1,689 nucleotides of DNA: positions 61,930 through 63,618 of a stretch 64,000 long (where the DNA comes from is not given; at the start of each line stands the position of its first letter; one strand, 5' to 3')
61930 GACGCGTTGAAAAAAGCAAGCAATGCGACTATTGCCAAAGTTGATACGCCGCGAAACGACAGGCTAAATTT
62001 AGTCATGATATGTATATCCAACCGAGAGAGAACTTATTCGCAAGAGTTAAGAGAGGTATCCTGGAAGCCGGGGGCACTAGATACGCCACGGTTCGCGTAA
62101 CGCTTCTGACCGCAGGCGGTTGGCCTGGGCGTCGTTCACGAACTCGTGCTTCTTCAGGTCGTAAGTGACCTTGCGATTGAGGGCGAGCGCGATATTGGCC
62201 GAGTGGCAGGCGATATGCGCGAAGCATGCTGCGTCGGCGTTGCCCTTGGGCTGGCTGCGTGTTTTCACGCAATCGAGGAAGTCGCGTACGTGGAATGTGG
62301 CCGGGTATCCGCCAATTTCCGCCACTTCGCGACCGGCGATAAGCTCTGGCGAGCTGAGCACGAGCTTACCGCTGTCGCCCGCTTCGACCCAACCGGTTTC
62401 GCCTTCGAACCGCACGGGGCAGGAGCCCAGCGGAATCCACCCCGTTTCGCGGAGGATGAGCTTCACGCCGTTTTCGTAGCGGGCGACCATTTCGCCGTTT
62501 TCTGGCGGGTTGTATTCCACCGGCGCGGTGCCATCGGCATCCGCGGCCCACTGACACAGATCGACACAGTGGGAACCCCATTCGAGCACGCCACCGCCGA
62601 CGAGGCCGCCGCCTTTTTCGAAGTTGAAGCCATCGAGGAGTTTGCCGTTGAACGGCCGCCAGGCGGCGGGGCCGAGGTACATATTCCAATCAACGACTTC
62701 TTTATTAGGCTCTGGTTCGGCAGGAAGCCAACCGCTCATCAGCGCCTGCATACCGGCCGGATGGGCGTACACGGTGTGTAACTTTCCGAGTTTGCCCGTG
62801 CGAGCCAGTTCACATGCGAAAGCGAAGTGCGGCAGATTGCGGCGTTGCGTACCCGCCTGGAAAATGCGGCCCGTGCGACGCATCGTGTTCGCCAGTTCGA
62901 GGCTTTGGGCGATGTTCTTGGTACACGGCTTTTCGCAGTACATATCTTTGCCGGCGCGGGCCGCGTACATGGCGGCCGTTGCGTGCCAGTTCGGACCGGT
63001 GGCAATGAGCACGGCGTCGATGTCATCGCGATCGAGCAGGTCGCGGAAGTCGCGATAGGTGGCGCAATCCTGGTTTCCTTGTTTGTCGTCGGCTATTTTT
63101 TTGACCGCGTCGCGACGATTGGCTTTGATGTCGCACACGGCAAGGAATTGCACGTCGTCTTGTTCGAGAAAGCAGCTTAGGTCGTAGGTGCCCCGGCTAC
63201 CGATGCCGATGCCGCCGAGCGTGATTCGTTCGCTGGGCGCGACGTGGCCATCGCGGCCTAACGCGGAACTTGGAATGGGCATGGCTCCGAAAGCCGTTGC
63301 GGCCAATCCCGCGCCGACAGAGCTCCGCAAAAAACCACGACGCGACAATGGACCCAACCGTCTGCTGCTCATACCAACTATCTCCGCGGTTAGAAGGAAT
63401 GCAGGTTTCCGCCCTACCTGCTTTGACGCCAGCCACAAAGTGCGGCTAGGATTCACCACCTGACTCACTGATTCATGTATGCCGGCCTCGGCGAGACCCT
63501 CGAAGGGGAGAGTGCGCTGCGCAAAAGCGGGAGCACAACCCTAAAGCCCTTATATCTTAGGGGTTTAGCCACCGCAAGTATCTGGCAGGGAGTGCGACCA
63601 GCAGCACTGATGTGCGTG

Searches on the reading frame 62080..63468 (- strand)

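Call 65: search_protein_families(library=pfam, proteins=[window:62080-63468:-], max_evalue=0.001)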
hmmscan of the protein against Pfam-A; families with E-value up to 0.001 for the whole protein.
window:62080-63468:- (463 aa): 2 families
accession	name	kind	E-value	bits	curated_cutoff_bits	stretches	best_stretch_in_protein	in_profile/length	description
PF19051.5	GFO_IDH_MocA_C2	-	1.8e-15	57.6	23.3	1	251-463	44-254/254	Oxidoreductase family, C-terminal alpha/beta domain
PF01408.29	GFO_IDH_MocA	-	1.4e-14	55.2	24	1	87-206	6-119/120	Oxidoreductase family, NAD-binding Rossmann fold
